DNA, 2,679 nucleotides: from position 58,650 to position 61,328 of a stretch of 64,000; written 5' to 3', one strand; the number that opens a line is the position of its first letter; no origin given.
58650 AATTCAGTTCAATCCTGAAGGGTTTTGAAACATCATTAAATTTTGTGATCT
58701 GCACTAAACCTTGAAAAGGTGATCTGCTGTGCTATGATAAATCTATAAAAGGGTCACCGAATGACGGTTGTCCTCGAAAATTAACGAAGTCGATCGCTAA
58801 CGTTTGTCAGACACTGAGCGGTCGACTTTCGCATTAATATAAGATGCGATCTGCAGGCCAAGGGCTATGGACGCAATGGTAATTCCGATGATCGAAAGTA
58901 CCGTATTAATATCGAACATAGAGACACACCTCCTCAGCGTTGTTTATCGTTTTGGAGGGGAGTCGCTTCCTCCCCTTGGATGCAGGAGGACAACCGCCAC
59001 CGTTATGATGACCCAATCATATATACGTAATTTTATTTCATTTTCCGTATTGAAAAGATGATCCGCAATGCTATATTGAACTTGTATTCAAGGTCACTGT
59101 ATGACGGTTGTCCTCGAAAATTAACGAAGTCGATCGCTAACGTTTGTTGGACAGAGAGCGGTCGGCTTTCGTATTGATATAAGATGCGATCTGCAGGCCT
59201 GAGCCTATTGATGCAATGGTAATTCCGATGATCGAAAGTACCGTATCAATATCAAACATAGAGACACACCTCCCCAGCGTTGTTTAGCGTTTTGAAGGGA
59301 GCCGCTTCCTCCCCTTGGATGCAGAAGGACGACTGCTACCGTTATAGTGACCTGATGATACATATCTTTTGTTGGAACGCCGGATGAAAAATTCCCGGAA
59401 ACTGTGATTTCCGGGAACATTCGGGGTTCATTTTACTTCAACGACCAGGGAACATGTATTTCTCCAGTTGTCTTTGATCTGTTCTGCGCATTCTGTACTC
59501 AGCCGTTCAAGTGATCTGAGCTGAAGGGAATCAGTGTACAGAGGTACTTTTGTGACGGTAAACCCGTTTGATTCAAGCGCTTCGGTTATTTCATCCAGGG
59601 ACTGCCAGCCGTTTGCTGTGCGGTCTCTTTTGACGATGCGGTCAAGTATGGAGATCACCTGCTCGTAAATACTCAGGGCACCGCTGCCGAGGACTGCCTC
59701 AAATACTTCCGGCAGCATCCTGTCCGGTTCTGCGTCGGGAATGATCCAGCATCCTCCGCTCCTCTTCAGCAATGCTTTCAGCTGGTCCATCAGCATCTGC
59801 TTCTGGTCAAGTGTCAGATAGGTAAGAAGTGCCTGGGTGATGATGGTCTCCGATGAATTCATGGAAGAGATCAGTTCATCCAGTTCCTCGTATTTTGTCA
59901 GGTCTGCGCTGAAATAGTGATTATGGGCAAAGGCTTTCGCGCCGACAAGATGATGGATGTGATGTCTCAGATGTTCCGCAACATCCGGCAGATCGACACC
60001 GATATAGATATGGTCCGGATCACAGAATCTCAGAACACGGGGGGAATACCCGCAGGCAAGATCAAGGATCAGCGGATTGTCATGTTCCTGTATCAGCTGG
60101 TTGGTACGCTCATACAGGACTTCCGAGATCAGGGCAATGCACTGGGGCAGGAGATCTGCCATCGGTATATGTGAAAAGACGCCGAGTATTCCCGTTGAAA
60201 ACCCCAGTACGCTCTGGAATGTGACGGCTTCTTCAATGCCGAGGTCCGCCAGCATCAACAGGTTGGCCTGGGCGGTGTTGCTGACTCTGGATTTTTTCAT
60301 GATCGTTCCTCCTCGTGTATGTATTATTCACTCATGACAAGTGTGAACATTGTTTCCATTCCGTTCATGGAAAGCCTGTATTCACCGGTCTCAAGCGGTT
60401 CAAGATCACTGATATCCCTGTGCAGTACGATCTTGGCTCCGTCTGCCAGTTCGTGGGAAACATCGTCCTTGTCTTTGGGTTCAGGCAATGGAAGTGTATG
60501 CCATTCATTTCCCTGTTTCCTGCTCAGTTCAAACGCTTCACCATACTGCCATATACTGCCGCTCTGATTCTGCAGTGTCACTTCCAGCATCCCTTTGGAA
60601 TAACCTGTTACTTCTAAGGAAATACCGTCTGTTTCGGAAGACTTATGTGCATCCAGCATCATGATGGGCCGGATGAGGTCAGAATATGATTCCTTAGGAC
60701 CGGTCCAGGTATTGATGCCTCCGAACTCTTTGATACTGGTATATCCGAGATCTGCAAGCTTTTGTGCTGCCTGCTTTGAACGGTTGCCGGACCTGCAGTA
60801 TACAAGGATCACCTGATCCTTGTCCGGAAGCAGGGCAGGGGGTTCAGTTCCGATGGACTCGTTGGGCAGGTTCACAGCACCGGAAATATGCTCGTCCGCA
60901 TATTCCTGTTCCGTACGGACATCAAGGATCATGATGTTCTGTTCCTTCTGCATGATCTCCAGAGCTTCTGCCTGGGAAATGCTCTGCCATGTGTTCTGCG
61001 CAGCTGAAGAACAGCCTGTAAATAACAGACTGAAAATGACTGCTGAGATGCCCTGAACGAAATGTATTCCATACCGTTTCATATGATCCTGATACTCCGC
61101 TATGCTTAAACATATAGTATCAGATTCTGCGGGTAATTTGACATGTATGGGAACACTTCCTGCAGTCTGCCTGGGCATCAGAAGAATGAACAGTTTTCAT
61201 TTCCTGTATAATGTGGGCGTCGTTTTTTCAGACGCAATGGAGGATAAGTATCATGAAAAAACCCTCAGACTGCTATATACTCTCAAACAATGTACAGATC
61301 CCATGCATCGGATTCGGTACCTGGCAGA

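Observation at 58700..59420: Two tandem type I toxin-antitoxin-like cassettes hidden in an apparently gene-free gap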

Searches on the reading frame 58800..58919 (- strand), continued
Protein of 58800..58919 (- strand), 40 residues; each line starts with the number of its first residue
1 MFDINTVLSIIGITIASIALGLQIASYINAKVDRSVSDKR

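Call 82: find_encoding_contigs(protein=P0057, flank=1500, max_places=3)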
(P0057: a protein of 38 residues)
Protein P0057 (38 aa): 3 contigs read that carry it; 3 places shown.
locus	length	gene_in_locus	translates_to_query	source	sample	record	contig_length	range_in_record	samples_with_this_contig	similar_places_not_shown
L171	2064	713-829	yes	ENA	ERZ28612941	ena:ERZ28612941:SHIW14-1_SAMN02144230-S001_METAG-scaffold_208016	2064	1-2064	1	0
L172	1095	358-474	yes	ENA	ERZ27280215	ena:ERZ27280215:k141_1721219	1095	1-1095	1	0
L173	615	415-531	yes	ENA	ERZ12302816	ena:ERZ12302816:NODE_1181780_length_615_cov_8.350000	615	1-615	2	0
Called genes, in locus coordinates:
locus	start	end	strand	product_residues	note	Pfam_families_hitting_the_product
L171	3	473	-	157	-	?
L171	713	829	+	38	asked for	-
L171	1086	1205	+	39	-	-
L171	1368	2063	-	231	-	?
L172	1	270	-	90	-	?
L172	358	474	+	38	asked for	-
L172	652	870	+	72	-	-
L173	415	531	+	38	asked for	-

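Call 83: find_encoding_contigs(protein=P0069, flank=1500, max_places=3)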
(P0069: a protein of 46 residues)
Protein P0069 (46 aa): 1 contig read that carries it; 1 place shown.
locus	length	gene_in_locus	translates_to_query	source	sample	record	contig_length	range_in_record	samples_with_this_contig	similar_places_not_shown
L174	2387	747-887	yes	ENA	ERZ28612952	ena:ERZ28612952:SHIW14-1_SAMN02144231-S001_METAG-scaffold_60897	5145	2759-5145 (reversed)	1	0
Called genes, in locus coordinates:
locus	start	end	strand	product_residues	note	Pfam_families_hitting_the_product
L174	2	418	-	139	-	?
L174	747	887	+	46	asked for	-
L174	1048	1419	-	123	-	-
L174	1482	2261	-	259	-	PF09479:Flg_new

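Call 91: find_related_loci(query=A4, collection=viral_contigs, flank=3000)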
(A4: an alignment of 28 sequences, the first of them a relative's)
Query A4 (40 aa) in viral_contigs; peptide patterns used: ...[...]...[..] (x = any residue, [..] = any of these).
9 stretches matched a pattern, but none encodes a relative of the query by tblastn (E <= 1e-3).

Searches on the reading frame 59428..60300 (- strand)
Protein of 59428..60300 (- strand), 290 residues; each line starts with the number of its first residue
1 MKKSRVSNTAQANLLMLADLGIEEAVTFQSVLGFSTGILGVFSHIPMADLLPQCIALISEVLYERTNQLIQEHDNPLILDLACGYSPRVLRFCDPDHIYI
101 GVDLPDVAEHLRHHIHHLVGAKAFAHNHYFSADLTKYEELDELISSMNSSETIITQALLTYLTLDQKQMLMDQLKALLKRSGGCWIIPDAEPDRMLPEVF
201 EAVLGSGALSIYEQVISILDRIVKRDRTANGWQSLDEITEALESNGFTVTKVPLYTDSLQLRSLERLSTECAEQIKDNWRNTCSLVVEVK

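Call 86: search_protein_families(library=pfam, proteins=[window:59428-60300:-], max_evalue=0.001)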
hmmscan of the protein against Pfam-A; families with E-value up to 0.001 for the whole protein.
window:59428-60300:- (290 aa): 1 family
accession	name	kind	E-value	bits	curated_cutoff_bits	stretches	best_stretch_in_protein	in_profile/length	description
PF04072.20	LCM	-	0.00011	22.5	22.3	1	81-174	90-186/187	Leucine carboxyl methyltransferase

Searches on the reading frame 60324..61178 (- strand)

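Call 86: search_protein_families(library=pfam, proteins=[window:60324-61178:-], max_evalue=0.001)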
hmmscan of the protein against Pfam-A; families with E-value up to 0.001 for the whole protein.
window:60324-61178:- (284 aa): 2 families
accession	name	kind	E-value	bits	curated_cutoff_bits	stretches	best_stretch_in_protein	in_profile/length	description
PF00581.25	Rhodanese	-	9.4e-19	68.2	22.2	1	70-159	3-100/102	Rhodanese-like domain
PF20251.4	Big_14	-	1.6e-09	38.1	27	1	193-270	14-91/104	Bacterial Ig-like domain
